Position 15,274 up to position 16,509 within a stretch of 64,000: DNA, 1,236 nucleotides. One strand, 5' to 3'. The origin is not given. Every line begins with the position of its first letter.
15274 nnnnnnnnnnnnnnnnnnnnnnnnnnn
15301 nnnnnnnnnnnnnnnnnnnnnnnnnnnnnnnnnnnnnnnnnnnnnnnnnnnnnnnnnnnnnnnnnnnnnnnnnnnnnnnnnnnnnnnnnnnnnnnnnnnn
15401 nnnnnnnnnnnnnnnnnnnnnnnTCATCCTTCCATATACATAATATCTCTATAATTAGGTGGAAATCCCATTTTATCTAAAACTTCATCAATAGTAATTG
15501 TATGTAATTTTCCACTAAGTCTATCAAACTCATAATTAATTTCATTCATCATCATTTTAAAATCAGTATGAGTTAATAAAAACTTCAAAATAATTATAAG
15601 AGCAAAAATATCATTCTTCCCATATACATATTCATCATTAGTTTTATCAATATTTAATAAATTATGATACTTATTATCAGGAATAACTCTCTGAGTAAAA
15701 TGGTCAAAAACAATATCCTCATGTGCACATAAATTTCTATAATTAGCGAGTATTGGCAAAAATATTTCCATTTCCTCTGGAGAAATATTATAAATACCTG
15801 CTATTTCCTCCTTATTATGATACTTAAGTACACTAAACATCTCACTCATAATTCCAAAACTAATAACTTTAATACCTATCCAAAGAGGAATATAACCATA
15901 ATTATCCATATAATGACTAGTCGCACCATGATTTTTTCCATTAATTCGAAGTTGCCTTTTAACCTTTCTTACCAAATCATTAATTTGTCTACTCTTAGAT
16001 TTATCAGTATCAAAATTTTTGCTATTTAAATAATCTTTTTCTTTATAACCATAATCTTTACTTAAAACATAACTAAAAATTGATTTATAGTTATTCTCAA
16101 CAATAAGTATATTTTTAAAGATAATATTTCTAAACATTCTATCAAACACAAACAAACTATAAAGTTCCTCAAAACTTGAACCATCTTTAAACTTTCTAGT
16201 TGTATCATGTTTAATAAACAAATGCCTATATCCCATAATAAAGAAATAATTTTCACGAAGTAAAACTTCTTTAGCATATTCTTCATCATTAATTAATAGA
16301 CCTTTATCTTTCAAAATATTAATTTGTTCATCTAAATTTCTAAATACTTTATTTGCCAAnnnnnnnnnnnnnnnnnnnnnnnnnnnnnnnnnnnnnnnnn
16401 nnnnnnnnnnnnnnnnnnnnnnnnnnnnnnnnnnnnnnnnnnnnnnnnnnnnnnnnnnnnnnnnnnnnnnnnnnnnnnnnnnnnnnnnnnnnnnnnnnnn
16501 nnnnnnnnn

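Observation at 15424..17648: Small defense-like insertion between htrA and rplM-rpsI: an Abi_2 abortive-infection gene plus two uncharacterised convergent ORFs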

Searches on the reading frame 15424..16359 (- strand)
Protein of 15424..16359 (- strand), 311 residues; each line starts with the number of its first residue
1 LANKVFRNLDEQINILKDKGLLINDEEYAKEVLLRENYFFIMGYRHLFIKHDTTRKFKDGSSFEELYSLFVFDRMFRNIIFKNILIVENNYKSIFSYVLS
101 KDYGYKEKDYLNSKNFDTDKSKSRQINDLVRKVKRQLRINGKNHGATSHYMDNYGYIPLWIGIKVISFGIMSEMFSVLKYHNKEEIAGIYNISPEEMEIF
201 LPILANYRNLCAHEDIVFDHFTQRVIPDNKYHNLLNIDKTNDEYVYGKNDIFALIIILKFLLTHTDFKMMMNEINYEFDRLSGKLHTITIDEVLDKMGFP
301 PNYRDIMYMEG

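Call 3: search_protein_families(library=pfam, proteins=[window:15424-16359:-], max_evalue=1)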
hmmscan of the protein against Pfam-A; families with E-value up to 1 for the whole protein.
window:15424-16359:- (311 aa): 1 family
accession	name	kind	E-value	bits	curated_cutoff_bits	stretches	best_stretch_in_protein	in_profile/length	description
PF07751.16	Abi_2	-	3.3e-37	129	25.6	1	31-219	1-184/184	Abi-like protein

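Call 4: search_protein_families(library=padloc, proteins=[window:15424-16359:-], max_evalue=1)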
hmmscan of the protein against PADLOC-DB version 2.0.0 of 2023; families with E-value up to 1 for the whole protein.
window:15424-16359:- (311 aa): 1 family
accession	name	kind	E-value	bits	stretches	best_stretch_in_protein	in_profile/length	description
PDLC02344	AbiD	-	1.3e-51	174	1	2-307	3-275/277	AbiD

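Call 5: search_protein_families(library=phrogs, proteins=[window:15424-16359:-], max_evalue=1)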
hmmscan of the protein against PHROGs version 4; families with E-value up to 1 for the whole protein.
window:15424-16359:- (311 aa): 4 families
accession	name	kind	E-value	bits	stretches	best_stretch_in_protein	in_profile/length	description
phrog_2158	-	moron, auxiliary metabolic gene and host takeover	2.2e-64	218.7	1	1-306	1-307/315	abortive infection resistance protein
phrog_18101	-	unknown function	3.3e-20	73.4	1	3-108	8-113/119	-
phrog_15617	-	unknown function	2.6e-09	38.3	1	142-307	12-163/165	-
phrog_36645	-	unknown function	0.043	15.1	1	256-299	19-61/132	-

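Call 6: search_protein_families(library=ncbifam, proteins=[window:15424-16359:-], max_evalue=1)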
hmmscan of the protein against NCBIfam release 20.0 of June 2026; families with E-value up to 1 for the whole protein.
window:15424-16359:- (311 aa): 0 families

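Call 47: search_dna_similar(query=window:15424-16359:-, collection=plasmids, mode=protein, max_rows=25)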
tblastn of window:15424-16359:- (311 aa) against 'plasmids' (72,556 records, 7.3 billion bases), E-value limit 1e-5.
Records with a match: 275; places in all: 279; records where one place covers at least 80% of the query: 12.
Best place of each record, by identity: <60% 275.
By first word of the organism name: Salmonella 50; Escherichia 38; Acinetobacter 29; Legionella 11; Rhodococcus 11; Enterobacter 10; Klebsiella 9; Listeria 7; Pseudomonas 7; Rhizobium 6; and 65 more.
By predicted mobility (MOB-suite, as given by PLSDB): conjugative 146; non-mobilizable 73; mobilizable 56.
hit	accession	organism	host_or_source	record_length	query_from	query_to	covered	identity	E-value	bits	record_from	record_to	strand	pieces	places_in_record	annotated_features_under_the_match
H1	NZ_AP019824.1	Leptotrichia hofstadii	-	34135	1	307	99%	29.8%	1e-23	108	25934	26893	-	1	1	Abi family protein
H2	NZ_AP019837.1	Leptotrichia wadei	-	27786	4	307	98%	29.3%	9e-23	105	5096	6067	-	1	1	Abi family protein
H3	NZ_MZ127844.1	Listeria innocua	-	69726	1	250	80%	32.3%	6e-28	120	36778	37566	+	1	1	Abi family protein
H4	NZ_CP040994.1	Klebsiella pneumoniae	NIST Mixed Microbial RM strain,ATCC ...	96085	3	303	97%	25.2%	5e-13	77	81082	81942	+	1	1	Abi family protein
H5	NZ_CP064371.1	Klebsiella pneumoniae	-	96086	3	303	97%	25.2%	5e-13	77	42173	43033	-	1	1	Abi family protein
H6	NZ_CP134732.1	Pantoea agglomerans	cell culture,stem [BTO:0001300],Rubus ...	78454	13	305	94%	25.6%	7e-14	79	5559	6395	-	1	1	Abi family protein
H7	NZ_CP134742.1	Pantoea agglomerans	cell culture,Water from creek adjacent ...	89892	13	306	95%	25.2%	2e-13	78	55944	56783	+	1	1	Abi family protein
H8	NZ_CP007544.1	Synechocystis sp. PCC 6714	-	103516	3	227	72%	31.9%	3e-25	112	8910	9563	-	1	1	Abi family protein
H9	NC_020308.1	Salmonella enterica subsp. enterica serovar Javiana str. ...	Homo sapiens,human,stool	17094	3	303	97%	23.7%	5e-13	77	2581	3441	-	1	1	Abi family protein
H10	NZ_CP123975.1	Thioclava nitratireducens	Chrysomallon squamiferum,gills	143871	8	304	95%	23.8%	7e-15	82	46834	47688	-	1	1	Abi family protein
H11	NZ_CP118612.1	Ensifer adhaerens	Pure isolate,Rhizosphere of Cyperus ...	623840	8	306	96%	23.1%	2e-13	78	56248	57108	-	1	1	Abi family protein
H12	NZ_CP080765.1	Aneurinibacillus thermoaerophilus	compost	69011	8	213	66%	33.2%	9e-22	102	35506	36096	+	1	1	Abi family protein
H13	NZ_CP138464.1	Acinetobacter indicus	sludge,cell culture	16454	4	239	76%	28.4%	2e-12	75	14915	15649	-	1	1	Abi family protein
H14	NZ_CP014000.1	Picosynechococcus sp. PCC 73109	cell culture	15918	3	227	72%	29.3%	1e-22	105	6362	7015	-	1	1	Abi family protein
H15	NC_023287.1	Exiguobacterium sp. S3-2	-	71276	4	213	68%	31.3%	2e-20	99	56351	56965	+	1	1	Abi family protein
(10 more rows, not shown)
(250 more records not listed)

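Call 48: search_dna_similar(query=window:15424-16359:-, collection=phages, mode=protein, max_rows=15)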
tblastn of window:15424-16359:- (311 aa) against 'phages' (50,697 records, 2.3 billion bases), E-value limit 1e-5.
Records with a match: 86; places in all: 87; records where one place covers at least 80% of the query: 33.
Best place of each record, by identity: <60% 86.
By first word of the organism name: Streptococcus 62; Bacteriophage 7; Clostridioides 4; Lactobacillus 3; Listeria 2; Staphylococcus 2; Enterococcus 2; Erysipelothrix 2; Lactococcus 2.
By host as written in the record: - 9; Streptococcus mitis 3; Streptococcus pneumoniae 09B07772 2; Listeria monocytogenes ATCC 19115 2; Enterococcus faecalis 2; Erysipelothrix rhusiopathiae 2; Lactobacillus paracasei 2; Streptococcus mitis P-37 1; and 63 more.
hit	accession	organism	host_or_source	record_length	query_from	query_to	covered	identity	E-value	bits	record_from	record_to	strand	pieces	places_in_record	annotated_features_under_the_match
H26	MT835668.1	Bacteriophage sp.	human fecal samples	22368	4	306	97%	31.4%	6e-38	148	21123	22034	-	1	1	record has no annotation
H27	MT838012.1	Bacteriophage sp.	human fecal samples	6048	4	306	97%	31.4%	1e-36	144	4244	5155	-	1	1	record has no annotation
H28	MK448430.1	Streptococcus satellite phage Javan324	Streptococcus mitis P-37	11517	4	306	97%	27.3%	2e-21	100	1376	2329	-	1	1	abortive infection resistance protein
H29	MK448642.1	Streptococcus satellite phage Javan754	Streptococcus pneumoniae 19F/2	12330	4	306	97%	27.3%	4e-21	99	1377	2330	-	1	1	hypothetical protein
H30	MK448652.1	Streptococcus satellite phage Javan763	Streptococcus pneumoniae 15C/2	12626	4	306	97%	27.3%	4e-21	99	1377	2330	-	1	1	hypothetical protein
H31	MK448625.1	Streptococcus satellite phage Javan738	Streptococcus pneumoniae 35F/2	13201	4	306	97%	27.3%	4e-21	99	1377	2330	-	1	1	hypothetical protein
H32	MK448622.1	Streptococcus satellite phage Javan735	Streptococcus pneumoniae 34/4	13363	4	306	97%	27.3%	4e-21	99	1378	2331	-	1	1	hypothetical protein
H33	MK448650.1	Streptococcus satellite phage Javan761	Streptococcus pneumoniae 9V/6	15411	4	306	97%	27.3%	4e-21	99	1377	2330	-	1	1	hypothetical protein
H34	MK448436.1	Streptococcus satellite phage Javan333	Streptococcus mitis SK564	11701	4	306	97%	27.3%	6e-21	99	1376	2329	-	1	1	hypothetical protein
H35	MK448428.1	Streptococcus satellite phage Javan322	Streptococcus mitis P-34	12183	4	306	97%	27.3%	6e-21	99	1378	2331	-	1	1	hypothetical protein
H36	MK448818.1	Streptococcus phage Javan597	Streptococcus suis YS39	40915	1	250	80%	32.6%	6e-24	107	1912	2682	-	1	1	abortive infection bacteriophage resistance protein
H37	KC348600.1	Streptococcus phage phi5218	Streptococcus suis 5218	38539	1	250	80%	32.2%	6e-23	104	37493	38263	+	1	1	Abi-like protein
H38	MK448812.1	Streptococcus phage Javan577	Streptococcus suis LS8B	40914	1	250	80%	32.2%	6e-23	104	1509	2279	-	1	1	hypothetical protein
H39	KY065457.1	Streptococcus phage IPP16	Streptococcus pneumoniae 48/2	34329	4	303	96%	26.2%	7e-21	99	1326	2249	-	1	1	abortive infection resistance protein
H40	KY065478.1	Streptococcus phage IPP38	Streptococcus pneumoniae GA47373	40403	4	303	96%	26.2%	6e-20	96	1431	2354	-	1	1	abortive infection resistance protein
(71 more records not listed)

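Call 66: find_homologous_proteins(query=window:15424-16359:-, max_evalue=1e-20)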
Query window:15424-16359:- (311 aa): 7999 proteins with E <= 1e-20 among 8000 candidates; the best 120 are listed.
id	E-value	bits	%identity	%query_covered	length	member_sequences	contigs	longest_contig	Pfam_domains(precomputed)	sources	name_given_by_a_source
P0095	3.2e-203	692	100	100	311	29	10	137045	PF07751.17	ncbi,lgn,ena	-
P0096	8.1e-177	605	86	99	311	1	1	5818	PF07751.17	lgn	-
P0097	3.6e-176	603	85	99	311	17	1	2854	PF07751.17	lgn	-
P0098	4.9e-176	602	86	99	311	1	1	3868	PF07751.17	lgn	-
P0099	1.9e-175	600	84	100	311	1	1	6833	PF07751.17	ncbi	-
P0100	2.2e-175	600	85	100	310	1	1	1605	PF07751.17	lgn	-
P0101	4.4e-175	599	84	100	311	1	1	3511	PF07751.17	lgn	-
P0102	3.4e-173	593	84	100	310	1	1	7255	PF07751.17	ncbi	-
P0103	6.9e-173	592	85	100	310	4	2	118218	PF07751.17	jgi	-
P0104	7.9e-173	592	85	100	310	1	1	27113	PF07751.17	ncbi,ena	-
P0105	1.2e-172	591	83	99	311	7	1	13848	PF07751.17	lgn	-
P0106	3.3e-172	590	84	100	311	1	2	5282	PF07751.17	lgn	-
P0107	4.4e-172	589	84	100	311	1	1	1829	PF07751.17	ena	-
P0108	1.3e-171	588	83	100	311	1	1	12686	PF07751.17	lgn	-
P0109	5.5e-171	586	83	100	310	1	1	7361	PF07751.17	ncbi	-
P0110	6.8e-168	576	81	100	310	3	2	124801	PF07751.17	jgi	-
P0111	9.1e-167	572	81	100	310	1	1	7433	PF07751.17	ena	-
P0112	2.0e-166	571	80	100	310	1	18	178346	PF07751.17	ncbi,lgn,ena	-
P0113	2.3e-166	571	80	100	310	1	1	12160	PF07751.17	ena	-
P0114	8.6e-166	569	80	100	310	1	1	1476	PF07751.17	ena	-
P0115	1.4e-165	568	81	99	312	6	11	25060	PF07751.17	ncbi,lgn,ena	-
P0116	2.0e-165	568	80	100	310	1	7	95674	PF07751.17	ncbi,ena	-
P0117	3.3e-165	567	80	100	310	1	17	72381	PF07751.17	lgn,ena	-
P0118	4.4e-165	566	80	100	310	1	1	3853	PF07751.17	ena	-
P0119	5.0e-165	566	80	100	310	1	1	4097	PF07751.17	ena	-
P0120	1.2e-164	565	80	100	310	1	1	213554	PF07751.17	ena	-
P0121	1.2e-164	565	80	100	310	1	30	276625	PF07751.17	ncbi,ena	-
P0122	1.5e-164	565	80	100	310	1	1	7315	PF07751.17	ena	-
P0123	3.9e-164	563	79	98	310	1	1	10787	PF07751.17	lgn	-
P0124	6.5e-164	563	79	100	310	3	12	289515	PF07751.17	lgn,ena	-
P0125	8.5e-164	562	79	100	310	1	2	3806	PF07751.17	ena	-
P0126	1.8e-163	561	79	100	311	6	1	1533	PF07751.17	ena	-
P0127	4.0e-163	560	80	100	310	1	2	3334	PF07751.17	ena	-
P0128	1.7e-162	558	80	100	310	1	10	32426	PF07751.17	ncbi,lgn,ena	-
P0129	9.2e-162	556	80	100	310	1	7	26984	PF07751.17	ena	-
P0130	6.3e-161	553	79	98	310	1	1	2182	PF07751.17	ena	-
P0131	6.6e-161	553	79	100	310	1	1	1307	PF07751.17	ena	-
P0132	1.1e-160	552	78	100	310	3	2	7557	PF07751.17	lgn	-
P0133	1.8e-160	551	79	100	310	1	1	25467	PF07751.17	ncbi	-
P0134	4.0e-160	550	79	98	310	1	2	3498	PF07751.17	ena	-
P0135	4.8e-159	547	79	100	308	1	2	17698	PF07751.17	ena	-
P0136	5.1e-159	547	77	99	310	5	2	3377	PF07751.17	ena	-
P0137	1.9e-158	545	78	99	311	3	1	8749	PF07751.17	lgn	-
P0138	2.1e-158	544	78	100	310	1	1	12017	PF07751.17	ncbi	-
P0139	7.0e-158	543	77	99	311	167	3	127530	PF07751.17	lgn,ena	-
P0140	1.2e-157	542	78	100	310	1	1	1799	PF07751.17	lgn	-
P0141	1.2e-156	539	77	99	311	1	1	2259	PF07751.17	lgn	-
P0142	4.3e-156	537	77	100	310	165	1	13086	PF07751.17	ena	-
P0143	4.7e-156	537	77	100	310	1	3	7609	PF07751.17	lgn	-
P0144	5.7e-156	537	77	100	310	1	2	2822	PF07751.17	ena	-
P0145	7.3e-156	536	77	100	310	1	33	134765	PF07751.17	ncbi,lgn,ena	-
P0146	8.1e-156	536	77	100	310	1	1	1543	PF07751.17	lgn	-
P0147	8.5e-156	536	76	99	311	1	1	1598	PF07751.17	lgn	-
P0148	9.2e-156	536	77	100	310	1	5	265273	PF07751.17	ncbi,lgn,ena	-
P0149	9.2e-156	536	76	100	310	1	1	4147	PF07751.17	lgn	-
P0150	1.1e-155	536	77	100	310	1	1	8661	PF07751.17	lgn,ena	-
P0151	1.4e-155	535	77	100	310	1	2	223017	PF07751.17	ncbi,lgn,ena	-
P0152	1.9e-155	535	77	100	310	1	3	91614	PF07751.17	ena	-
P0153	2.0e-155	535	77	100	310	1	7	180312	PF07751.17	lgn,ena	-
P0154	2.3e-155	535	77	100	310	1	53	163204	PF07751.17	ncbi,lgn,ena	-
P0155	2.8e-155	534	76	100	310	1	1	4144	PF07751.17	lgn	-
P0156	3.2e-155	534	76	100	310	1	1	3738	PF07751.17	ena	-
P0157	4.6e-155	534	76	100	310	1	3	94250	PF07751.17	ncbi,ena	-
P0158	4.9e-155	533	77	100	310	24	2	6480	PF07751.17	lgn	-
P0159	5.2e-155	533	76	100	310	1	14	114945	PF07751.17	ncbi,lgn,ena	-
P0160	7.1e-155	533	77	100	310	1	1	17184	PF07751.17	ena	-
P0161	9.1e-155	533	76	100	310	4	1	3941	PF07751.17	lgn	-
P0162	9.5e-155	533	76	100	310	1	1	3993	PF07751.17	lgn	-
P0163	3.3e-154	531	76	100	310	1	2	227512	PF07751.17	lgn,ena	-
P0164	1.6e-149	515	75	99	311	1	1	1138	PF07751.17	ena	-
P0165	1.8e-148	512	73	99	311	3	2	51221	PF07751.17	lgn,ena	-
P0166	3.7e-148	511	73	100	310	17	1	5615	PF07751.17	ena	-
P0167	3.9e-148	511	72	100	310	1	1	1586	PF07751.17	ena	-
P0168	1.0e-147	509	72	100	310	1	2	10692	PF07751.17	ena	-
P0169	1.5e-147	509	72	100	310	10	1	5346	PF07751.17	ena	-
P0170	2.8e-147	508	73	98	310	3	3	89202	PF07751.17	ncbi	-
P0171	4.1e-147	507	72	100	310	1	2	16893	PF07751.17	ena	-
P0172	6.1e-146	504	71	100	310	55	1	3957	PF07751.17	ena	-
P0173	1.1e-145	503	72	99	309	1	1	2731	PF07751.17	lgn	-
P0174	1.2e-145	503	70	99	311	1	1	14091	PF07751.17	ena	-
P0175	1.6e-145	502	72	100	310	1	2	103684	PF07751.17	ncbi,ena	-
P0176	2.9e-145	501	71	100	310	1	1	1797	PF07751.17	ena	-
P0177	3.0e-145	501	72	100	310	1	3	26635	PF07751.17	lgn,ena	-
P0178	8.0e-145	500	70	99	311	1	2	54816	PF07751.17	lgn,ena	-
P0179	9.3e-145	500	70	99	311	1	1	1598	PF07751.17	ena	-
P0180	1.1e-144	499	71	100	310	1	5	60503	PF07751.17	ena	-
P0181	1.3e-144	499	71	100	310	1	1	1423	PF07751.17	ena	-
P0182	1.6e-144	499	70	99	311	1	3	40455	PF07751.17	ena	-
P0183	3.7e-142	491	71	99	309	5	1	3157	PF07751.17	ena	-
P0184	4.2e-142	491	83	83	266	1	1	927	PF07751.17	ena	-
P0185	1.3e-141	489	71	99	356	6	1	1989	PF07751.17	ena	-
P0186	1.4e-141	489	69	100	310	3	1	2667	PF07751.17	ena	-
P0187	2.1e-141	489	70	100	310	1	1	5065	PF07751.17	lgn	-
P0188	2.4e-141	489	70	99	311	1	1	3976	PF07751.17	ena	-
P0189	3.3e-141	488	69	100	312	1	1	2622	PF07751.17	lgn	-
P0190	4.4e-140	484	68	100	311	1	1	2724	PF07751.17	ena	-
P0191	6.4e-140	484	67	100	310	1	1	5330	PF07751.17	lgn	-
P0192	1.3e-139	483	68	100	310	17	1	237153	PF07751.17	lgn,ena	-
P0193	1.4e-139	483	67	100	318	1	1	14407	PF07751.17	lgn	-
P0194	1.7e-139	482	72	99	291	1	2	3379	PF07751.17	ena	-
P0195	5.5e-139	481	69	100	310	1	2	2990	PF07751.17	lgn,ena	-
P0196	7.6e-139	480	68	100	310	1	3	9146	PF07751.17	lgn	-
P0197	2.6e-138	479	69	100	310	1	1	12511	PF07751.17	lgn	-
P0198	8.7e-138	477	67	99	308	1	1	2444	PF07751.17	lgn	-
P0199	3.4e-136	472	65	100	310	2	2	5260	PF07751.17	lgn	-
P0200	9.8e-136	470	65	99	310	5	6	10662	PF07751.17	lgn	-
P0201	8.0e-135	467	77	86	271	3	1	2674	PF07751.17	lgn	-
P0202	1.5e-134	466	66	99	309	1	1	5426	PF07751.17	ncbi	-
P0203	2.5e-134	465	66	100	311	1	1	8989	PF07751.17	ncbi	-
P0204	1.2e-133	463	65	99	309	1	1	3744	PF07751.17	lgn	-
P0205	1.9e-133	463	66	99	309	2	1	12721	PF07751.17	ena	-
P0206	1.4e-132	460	64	100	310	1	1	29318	PF07751.17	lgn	-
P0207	1.1e-131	457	65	100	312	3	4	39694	PF07751.17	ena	-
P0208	3.6e-131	455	64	100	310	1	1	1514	PF07751.17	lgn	-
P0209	3.8e-131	455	66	100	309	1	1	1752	PF07751.17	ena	-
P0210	4.6e-131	455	65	99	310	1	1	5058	PF07751.17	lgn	-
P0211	5.8e-131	454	65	99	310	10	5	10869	PF07751.17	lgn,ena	-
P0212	8.3e-131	454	66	99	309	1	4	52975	PF07751.17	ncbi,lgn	ncbi:MAG: Abi family protein [Bacilli bacterium]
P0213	1.9e-130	453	64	100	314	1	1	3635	PF07751.17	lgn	-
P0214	2.3e-130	452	65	100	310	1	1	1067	PF07751.17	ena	-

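Call 78: search_solved_structures(query=window:15424-16359:-, max_evalue=0.01)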
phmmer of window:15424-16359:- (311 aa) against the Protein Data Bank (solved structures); distinct sequences matched with E-value up to 0.01: 1.
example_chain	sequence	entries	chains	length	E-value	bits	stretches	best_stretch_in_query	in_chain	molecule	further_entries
8vz6_A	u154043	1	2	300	1e-12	51.3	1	6-230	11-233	Abi family protein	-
